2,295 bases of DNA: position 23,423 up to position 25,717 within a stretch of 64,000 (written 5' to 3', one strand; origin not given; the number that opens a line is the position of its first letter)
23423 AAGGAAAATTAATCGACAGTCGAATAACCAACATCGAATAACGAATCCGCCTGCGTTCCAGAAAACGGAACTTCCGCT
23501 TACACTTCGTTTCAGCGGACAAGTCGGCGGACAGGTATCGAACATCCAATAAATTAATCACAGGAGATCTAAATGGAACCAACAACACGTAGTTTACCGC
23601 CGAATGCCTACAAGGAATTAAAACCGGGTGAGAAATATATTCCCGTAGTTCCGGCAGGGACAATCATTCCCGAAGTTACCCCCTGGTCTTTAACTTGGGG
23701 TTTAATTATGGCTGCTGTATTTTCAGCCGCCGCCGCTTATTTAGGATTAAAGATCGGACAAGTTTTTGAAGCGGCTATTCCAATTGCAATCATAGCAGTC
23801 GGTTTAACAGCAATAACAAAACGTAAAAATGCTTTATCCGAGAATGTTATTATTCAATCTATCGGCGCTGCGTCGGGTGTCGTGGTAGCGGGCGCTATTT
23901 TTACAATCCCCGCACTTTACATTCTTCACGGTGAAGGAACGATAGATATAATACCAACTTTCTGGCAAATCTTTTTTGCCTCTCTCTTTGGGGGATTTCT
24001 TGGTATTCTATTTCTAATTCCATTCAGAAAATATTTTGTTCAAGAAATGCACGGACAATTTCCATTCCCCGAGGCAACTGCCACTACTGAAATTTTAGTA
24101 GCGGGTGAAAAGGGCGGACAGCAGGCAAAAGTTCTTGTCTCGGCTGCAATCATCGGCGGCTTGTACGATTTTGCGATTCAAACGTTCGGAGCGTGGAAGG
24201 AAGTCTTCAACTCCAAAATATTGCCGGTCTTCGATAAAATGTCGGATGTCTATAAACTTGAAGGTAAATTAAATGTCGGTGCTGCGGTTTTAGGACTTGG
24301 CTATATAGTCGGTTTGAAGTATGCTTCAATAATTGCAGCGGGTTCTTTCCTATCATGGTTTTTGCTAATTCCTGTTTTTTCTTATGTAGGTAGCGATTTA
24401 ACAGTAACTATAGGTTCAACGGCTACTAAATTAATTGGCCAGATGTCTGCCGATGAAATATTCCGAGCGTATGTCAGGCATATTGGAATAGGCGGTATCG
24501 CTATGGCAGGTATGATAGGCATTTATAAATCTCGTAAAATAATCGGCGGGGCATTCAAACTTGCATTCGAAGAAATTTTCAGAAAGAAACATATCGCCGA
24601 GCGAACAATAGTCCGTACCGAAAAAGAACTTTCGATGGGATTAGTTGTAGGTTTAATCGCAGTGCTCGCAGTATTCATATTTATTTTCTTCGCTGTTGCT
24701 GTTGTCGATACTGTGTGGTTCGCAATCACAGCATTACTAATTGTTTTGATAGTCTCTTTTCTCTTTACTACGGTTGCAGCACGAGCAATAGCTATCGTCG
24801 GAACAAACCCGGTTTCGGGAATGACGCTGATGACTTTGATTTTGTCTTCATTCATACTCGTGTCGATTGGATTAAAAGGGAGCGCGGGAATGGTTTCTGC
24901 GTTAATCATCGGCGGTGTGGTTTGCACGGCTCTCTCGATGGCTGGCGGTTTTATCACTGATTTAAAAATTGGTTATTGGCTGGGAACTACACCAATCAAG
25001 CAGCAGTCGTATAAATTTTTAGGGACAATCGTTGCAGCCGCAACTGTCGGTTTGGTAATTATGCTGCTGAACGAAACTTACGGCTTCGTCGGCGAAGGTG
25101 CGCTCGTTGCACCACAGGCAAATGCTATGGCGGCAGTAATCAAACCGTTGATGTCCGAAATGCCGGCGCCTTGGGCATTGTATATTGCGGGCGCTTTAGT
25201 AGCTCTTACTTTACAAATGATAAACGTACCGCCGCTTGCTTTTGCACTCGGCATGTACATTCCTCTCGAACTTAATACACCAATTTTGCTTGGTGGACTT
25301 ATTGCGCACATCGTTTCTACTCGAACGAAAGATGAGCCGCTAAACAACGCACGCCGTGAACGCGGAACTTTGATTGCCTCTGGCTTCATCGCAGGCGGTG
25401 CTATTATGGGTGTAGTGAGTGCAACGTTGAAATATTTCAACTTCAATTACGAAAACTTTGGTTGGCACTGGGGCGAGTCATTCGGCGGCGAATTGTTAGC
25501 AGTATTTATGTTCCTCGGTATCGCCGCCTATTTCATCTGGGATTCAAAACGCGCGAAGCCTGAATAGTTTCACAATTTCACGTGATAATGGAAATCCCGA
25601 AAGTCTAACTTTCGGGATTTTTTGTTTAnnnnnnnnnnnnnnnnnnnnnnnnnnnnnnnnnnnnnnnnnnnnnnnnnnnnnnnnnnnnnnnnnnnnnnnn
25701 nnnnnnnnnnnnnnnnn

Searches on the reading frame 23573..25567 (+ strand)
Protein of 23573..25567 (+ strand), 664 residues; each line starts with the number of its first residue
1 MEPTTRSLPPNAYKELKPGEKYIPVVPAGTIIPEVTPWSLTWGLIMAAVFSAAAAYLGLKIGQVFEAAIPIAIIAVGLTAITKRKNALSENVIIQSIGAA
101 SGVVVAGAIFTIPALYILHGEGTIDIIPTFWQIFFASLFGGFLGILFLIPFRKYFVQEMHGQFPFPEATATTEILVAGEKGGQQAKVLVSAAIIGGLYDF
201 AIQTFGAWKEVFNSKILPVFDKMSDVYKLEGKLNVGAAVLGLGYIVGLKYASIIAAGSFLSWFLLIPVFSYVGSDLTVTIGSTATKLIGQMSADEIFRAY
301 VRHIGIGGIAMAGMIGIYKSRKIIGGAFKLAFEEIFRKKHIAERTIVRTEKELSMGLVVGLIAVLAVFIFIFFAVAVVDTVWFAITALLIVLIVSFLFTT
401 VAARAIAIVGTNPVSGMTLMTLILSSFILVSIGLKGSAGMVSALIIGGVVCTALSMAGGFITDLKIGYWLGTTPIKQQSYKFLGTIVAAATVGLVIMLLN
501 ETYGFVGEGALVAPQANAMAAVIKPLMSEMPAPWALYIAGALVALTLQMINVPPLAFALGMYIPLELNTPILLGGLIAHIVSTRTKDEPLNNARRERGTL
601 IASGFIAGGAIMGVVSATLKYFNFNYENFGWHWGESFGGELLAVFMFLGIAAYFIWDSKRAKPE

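Call 5: search_protein_families(library=pfam, proteins=[window:23573-25567:+], max_evalue=0.01)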
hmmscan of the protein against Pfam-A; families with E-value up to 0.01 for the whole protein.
window:23573-25567:+ (664 aa): 1 family
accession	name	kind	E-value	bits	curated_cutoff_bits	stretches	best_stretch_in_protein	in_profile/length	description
PF03169.20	OPT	-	5.1e-102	343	25.8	1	34-618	1-621/623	OPT oligopeptide transporter protein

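Call 6: search_protein_families(library=ncbifam, proteins=[window:23573-25567:+], max_evalue=0.01)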
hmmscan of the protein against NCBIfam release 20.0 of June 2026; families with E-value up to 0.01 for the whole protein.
window:23573-25567:+ (664 aa): 2 families
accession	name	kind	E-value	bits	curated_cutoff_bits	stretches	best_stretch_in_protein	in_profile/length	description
TIGR00733.1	TIGR00733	equivalog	3e-74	250.5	182.5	1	39-619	6-587/589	OPT family oligopeptide transporter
TIGR00728.1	OPT_sfam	superfamily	1.2e-44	153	128.35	1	32-616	14-653/659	OPT family oligopeptide transporter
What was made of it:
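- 23573..25567 (+): OPT-family oligopeptide transporter: conserved right flank. PF03169 343 bits and TIGR00733 250 bits (calls 5, 6).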

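Call 19: find_related_loci(query=window:23573-25567:+, collection=genome_contigs, flank=10000)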
Query window:23573-25567:+ (664 aa) in genome_contigs; peptide patterns used: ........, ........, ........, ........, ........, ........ (x = any residue, [..] = any of these).
169 stretches matched a pattern; 95 encode a relative of the query (tblastn E <= 1e-3); the best 80 are kept; 80 distinct loci.
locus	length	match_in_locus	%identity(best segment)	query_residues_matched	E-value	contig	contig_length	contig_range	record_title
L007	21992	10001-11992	97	1-664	0e+0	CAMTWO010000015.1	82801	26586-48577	MAG: uncultured Ignavibacteriae bacterium isolate G03_MAG_00003 genome assembly, contig: G03_MAG_00003_000000000023, who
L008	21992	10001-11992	96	1-664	0e+0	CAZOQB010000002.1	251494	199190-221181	MAG TPA_asm: uncultured Ignavibacteriaceae bacterium isolate binchicken_co191_10 genome assembly, contig: NODE_35_length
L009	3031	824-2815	95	1-664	0e+0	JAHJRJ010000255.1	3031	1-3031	MAG: Bacteroidetes bacterium isolate OS_PC_MetaG.mb.146 OS_PC_MetaG.mb.146_k141_458115, whole genome shotgun sequence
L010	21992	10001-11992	90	1-664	0e+0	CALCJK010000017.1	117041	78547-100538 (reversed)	MAG: uncultured bacterium isolate H1_Bin_METABAT__173_sub_1 genome assembly, contig: c_000000166759, whole genome shotgu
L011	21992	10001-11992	89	1-664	0e+0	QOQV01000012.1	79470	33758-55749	MAG: Ignavibacteriae bacterium isolate BY39 NODE_264, whole genome shotgun sequence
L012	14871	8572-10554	69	1-662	0e+0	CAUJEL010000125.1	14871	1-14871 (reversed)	MAG: candidate division KSB1 bacterium isolate KLAP87 genome assembly, contig: KLAP87_36749, whole genome shotgun sequen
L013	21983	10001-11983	69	1-662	0e+0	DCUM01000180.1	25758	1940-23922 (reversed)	MAG TPA_asm: bacterium UBA2214 isolate UBA2214 UBA2214_contig_30055, whole genome shotgun sequence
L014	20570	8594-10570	70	1-660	0e+0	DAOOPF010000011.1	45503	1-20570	MAG TPA_asm: bacterium isolate AMR_MDS_2604 NODE_895_length_45503_cov_15.286041, whole genome shotgun sequence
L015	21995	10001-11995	70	1-664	0e+0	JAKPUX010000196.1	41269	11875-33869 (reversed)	MAG: bacterium isolate USPA_maxbin.129 k141_129888, whole genome shotgun sequence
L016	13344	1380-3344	69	3-664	0e+0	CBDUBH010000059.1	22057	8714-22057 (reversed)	MAG TPA_asm: uncultured Melioribacteraceae bacterium isolate ERR2431955_binner123_Refined_67 genome assembly, contig: ER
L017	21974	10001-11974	68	1-660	0e+0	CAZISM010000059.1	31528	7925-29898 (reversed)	MAG TPA_asm: uncultured Cytophagia bacterium isolate binchicken_co66_257 genome assembly, contig: NODE_2380_length_31528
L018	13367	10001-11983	69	1-662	0e+0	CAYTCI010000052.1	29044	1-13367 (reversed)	MAG TPA_asm: uncultured Cytophagia bacterium isolate SRP220891_co4_34 genome assembly, contig: NODE_2645_length_29044_co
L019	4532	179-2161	69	1-662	0e+0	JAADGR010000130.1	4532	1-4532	MAG: Calditrichota bacterium isolate M_MetaBat.126 contig-127_33079, whole genome shotgun sequence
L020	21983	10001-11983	69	1-662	0e+0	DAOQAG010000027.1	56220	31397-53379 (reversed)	MAG TPA_asm: bacterium isolate AMR_MDS_1268 NODE_424_length_56220_cov_9.505956, whole genome shotgun sequence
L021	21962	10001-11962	71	2-664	0e+0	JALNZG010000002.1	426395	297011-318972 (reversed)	MAG: Ignavibacteriaceae bacterium isolate SO_2017_GW3 bin 6 scaffold_27_c1_OW296A_2017, whole genome shotgun sequence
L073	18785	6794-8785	89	1-664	0e+0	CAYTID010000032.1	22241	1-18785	MAG TPA_asm: uncultured Ignavibacteriaceae bacterium isolate SRP257756_co1_95 genome assembly, contig: NODE_1801_length_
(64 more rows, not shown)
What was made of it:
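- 23573..25567 (+): 89-97% identical in L007-L011 and L073 (call 19).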

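Call 29: search_protein_families(library=pfam, proteins=[L008:8572-9903:+], max_evalue=0.01)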
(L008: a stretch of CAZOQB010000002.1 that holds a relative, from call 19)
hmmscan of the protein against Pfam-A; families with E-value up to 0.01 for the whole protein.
L008:8572-9903:+ (443 aa): 2 families
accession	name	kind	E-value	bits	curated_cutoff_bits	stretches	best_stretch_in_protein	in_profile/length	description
PF18962.6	Por_Secre_tail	-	4.4e-05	24.1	27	1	347-422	2-64/75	Secretion system C-terminal sorting domain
PF13620.12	CarboxypepD_reg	-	0.0029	18.4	32.3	1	71-121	21-73/82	Carboxypeptidase regulatory-like domain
